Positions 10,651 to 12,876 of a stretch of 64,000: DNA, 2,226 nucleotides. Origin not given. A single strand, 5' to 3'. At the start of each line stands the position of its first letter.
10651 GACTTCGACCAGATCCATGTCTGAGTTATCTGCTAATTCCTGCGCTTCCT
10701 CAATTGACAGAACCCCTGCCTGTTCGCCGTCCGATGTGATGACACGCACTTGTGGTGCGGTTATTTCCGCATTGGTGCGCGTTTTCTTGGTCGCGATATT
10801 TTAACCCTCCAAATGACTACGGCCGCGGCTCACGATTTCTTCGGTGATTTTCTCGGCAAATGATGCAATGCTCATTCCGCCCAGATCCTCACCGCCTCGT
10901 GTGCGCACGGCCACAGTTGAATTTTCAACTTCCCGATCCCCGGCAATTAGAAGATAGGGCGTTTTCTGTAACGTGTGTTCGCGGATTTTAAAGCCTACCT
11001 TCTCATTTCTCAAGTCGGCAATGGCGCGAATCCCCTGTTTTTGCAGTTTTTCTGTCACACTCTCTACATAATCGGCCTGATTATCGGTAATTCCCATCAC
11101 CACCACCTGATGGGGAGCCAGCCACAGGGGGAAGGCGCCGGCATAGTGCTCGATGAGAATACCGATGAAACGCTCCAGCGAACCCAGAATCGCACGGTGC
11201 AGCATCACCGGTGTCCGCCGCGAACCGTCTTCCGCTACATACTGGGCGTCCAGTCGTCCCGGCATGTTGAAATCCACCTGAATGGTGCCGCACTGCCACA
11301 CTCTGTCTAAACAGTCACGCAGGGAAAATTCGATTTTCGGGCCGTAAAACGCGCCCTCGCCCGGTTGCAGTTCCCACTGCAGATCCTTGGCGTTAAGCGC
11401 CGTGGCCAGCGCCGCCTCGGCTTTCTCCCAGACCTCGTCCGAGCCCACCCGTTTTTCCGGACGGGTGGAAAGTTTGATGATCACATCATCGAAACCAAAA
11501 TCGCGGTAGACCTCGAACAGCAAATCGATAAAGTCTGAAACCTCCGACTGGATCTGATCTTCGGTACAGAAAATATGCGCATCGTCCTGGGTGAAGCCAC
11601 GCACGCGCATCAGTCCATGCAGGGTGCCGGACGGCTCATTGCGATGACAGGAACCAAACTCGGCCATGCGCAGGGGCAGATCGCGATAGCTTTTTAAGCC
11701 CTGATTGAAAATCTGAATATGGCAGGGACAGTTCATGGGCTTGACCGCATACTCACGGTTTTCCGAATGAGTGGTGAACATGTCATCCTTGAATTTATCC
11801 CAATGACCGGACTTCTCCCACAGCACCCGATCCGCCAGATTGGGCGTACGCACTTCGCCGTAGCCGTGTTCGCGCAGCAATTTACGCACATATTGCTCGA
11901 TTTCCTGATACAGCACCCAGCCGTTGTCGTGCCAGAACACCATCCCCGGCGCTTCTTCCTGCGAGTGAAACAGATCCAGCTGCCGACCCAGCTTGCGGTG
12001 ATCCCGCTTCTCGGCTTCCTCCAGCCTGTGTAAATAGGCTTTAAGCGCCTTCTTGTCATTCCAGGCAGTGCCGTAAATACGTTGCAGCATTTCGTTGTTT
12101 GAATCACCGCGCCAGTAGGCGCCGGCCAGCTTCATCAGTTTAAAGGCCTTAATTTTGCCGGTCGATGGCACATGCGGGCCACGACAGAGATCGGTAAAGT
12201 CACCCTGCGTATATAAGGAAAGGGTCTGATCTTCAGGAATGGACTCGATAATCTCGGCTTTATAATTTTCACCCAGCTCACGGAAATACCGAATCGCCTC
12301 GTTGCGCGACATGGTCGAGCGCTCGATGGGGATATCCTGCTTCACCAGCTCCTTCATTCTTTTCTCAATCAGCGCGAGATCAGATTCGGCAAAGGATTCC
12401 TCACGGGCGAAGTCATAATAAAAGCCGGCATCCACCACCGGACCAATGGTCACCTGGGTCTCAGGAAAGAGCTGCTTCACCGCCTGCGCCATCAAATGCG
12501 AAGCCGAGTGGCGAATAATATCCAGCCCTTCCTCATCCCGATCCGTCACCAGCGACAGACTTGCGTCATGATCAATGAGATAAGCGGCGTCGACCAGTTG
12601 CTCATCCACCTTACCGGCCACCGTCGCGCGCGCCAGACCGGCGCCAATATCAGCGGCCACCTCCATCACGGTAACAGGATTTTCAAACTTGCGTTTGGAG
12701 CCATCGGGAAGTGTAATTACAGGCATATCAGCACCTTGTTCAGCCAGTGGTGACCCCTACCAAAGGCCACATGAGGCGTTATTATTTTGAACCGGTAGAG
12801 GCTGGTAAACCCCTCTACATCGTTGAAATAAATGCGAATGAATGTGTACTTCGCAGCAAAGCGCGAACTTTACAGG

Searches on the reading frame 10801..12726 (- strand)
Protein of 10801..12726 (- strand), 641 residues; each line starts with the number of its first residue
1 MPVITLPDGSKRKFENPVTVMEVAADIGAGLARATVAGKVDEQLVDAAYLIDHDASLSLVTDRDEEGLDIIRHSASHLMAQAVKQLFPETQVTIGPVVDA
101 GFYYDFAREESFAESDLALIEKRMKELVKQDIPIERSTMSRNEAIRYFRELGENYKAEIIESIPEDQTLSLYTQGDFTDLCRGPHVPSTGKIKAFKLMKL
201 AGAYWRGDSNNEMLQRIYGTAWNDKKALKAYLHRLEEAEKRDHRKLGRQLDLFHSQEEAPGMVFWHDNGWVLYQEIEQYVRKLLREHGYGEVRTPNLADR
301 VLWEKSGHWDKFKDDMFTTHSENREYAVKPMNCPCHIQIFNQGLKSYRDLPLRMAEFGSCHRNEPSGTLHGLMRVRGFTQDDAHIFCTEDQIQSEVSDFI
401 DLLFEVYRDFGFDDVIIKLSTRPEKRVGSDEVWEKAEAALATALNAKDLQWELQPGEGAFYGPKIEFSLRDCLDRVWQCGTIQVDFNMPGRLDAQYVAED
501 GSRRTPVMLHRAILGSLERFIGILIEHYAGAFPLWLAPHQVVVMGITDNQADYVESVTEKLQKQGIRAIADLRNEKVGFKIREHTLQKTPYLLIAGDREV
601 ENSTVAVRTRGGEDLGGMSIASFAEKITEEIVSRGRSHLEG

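Call 7: search_protein_families(library=pfam, proteins=[window:10801-12726:-])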
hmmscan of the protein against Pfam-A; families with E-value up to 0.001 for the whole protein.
window:10801-12726:- (641 aa): 4 families
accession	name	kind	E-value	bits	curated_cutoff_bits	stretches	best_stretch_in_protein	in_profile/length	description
PF00587.30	tRNA-synt_2b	-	5.9e-56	189.8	29.3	1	317-528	1-179/179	tRNA synthetase class II core domain (G, H, P, S and T)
PF03129.25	HGTP_anticodon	-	4.7e-21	75.2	21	1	540-629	1-93/94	Anticodon binding domain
PF07973.19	tRNA_SAD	-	2.3e-19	69.5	24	1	170-218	2-44/44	Threonyl and Alanyl tRNA synthetase second additional domain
PF02824.27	TGS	-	3.2e-10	40.3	22.2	1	4-61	3-60/60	TGS domain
